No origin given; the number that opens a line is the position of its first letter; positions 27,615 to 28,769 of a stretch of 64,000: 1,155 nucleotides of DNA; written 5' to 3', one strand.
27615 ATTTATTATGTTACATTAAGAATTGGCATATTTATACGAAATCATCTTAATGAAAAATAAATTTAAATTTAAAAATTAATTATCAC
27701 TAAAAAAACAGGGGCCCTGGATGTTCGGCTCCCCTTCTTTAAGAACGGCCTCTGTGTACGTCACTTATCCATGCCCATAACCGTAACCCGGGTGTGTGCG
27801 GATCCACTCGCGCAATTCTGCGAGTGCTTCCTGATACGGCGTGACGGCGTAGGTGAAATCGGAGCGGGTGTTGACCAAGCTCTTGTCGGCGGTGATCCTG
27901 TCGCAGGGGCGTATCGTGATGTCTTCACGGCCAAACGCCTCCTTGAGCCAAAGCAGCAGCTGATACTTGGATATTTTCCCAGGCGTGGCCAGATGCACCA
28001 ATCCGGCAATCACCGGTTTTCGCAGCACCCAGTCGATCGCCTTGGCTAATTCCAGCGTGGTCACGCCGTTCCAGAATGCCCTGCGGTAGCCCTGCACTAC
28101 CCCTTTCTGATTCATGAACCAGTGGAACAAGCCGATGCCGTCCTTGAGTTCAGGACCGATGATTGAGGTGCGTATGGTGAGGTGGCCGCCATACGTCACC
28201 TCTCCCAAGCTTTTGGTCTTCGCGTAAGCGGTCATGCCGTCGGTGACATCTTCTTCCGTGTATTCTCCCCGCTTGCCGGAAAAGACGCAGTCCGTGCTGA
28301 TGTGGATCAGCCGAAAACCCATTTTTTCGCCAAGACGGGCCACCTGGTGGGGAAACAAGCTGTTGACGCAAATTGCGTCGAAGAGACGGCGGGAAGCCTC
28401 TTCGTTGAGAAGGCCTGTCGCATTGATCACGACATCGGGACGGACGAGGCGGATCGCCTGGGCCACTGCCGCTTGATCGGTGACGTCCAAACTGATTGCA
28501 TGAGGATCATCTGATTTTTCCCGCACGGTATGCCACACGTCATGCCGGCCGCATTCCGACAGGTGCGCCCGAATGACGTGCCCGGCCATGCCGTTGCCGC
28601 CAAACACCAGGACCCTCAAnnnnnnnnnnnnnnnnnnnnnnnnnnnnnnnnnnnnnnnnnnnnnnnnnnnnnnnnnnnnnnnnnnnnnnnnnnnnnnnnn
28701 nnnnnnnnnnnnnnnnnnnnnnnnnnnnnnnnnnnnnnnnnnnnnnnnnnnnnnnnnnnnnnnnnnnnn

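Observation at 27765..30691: Fused WecB-type 2-epimerase and Cap5E/FnlA-type 4,6-dehydratase in one 690-aa polypeptide, coupled by TTGA overlap to an RmlD-type reductase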

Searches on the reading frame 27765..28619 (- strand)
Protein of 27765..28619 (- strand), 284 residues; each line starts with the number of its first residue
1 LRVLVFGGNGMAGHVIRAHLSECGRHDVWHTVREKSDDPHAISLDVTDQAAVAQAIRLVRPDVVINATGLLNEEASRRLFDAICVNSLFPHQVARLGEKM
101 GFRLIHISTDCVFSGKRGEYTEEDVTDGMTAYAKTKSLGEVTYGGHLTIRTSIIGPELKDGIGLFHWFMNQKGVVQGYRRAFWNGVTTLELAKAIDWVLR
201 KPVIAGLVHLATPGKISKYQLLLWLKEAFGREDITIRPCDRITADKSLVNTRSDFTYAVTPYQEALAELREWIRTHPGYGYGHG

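Call 3: search_protein_families(library=pfam, proteins=[window:27765-28619:-])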
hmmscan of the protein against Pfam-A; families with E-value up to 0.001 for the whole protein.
window:27765-28619:- (284 aa): 3 families
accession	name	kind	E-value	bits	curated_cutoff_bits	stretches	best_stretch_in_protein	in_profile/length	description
PF04321.23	RmlD_sub_bind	-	1.3e-24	87.3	27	1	1-239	1-241/287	RmlD substrate binding domain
PF01370.27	Epimerase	-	3.3e-14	53.3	20.9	1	3-140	1-150/240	NAD dependent epimerase/dehydratase family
PF16363.11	GDP_Man_Dehyd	-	5.6e-05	23.2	27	1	14-140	27-161/332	GDP-mannose 4,6 dehydratase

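Call 8: list_cluster_members(proteins=[window:27768-28619:-, window:32516-33487:-, window:25534-26157:-, window:25534-26160:-, window:30748-31458:-, window:24240-25496:+, window:26415-27512:-, window:28619-30682:-, window:28619-30691:-, window:28619-30697:-])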
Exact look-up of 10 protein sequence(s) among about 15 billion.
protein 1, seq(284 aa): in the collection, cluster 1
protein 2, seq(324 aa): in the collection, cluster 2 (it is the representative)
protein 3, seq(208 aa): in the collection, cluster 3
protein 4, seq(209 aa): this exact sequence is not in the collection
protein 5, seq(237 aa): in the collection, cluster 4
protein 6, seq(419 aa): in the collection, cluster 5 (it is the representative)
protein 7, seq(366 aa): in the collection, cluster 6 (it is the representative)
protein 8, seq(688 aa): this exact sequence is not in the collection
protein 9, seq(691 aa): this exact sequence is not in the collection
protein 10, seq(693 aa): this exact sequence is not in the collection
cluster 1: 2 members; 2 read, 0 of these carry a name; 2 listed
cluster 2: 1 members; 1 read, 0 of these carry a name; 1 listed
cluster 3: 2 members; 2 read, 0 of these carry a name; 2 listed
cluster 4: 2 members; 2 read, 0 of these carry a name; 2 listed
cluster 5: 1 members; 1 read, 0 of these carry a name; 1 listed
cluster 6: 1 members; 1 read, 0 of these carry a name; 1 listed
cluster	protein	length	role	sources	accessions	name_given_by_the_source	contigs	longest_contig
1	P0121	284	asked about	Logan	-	-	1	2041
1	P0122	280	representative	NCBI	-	-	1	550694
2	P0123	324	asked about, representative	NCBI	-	-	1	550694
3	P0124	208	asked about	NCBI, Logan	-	-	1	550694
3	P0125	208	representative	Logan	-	-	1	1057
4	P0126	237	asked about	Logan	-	-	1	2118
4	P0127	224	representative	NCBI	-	-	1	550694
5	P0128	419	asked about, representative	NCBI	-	-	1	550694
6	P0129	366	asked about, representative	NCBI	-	-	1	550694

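Call 9: find_encoding_contigs(protein=P0121, flank=10000, max_places=10)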
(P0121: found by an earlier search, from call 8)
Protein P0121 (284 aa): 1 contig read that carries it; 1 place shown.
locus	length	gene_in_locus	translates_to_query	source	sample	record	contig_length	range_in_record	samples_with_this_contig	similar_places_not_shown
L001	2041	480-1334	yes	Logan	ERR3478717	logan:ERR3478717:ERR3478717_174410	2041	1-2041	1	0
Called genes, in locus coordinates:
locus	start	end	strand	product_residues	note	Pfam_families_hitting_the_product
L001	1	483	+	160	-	?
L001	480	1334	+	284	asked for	PF01370:Epimerase, PF04321:RmlD_sub_bind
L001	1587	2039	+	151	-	?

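Call 10: find_encoding_contigs(protein=P0126, flank=10000, max_places=10)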
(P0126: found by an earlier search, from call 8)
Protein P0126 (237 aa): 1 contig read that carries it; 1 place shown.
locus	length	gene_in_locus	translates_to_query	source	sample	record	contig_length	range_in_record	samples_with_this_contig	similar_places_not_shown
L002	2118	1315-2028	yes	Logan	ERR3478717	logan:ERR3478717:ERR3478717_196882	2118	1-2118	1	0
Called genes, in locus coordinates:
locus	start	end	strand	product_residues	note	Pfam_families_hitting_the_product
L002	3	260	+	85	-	?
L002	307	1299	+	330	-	PF00106:adh_short, PF01073:3Beta_HSD, PF01370:Epimerase, PF02719:Polysacc_synt_2, PF04321:RmlD_sub_bind, PF05368:NmrA, PF07993:NAD_binding_4, PF16363:GDP_Man_Dehyd, +1 more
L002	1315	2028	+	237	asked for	PF00483:NTP_transferase, PF12804:NTP_transf_3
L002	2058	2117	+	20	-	?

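Call 11: find_encoding_contigs(protein=P0122, flank=10000, max_places=10)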
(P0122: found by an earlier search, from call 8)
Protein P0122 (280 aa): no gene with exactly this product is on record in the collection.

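Call 12: find_encoding_contigs(protein=P0123, flank=10000, max_places=10)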
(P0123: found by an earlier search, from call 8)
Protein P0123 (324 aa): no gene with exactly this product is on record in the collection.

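Call 24: search_protein_families(library=ncbifam, proteins=[window:27765-28619:-], max_evalue=1e-10)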
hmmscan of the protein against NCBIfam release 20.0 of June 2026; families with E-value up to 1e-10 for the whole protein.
window:27765-28619:- (284 aa): 2 families
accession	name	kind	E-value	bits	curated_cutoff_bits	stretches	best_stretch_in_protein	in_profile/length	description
TIGR01214.1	rmlD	equivalog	9.7e-25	87.2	224.05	1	2-236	1-233/285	dTDP-4-dehydrorhamnose reductase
NF007440.0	PRK09987.1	equivalog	1.4e-14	54.1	308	1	1-152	1-152/299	dTDP-4-dehydrorhamnose reductase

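Call 29: search_solved_structures(query=window:27765-28619:-, max_evalue=0.00001)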
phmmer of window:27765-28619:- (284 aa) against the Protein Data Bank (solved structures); distinct sequences matched with E-value up to 0.00001: 12.
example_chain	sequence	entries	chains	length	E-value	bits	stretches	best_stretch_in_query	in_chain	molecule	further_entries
2ggs_A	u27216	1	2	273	3.9e-20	75.8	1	1-231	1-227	273aa long hypothetical dTDP-4-dehydrorhamnose reductase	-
8ctr_A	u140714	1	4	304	2.7e-14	56.6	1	1-217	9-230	dTDP-4-dehydrorhamnose reductase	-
1kbz_A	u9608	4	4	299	5.7e-11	45.7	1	1-218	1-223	dTDP-glucose oxidoreductase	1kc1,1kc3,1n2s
1vl0_A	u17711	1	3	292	1.8e-08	37.5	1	1-140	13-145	DTDP-4-dehydrorhamnose reductase, rfbD ortholog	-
2ydx_A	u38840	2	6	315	6.4e-08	35.7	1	2-238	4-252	METHIONINE ADENOSYLTRANSFERASE 2 SUBUNIT BETA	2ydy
4ndn_E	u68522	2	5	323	7.1e-08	35.6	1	2-238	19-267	Methionine adenosyltransferase 2 subunit beta | Isoform 2 of Methionine adenosyltransferase 2 subunit beta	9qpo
4ktt_E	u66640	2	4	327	7.4e-08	35.5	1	2-238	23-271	Methionine adenosyltransferase 2 subunit beta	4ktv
30gd_E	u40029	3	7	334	7.9e-08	35.4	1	2-238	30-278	Isoform 1 of Methionine adenosyltransferase 2 subunit beta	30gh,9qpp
8g22_A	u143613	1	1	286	8.2e-08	35.3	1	3-148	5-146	dTDP-4-dehydrorhamnose reductase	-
3sc6_A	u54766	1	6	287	1.9e-07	34.2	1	2-140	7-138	dTDP-4-dehydrorhamnose reductase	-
4wpg_A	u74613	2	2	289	3.5e-07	33.3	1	3-147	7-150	dTDP-4-dehydrorhamnose reductase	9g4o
5u9c_A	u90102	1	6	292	9.6e-07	31.8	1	2-223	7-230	dTDP-4-dehydrorhamnose Reductase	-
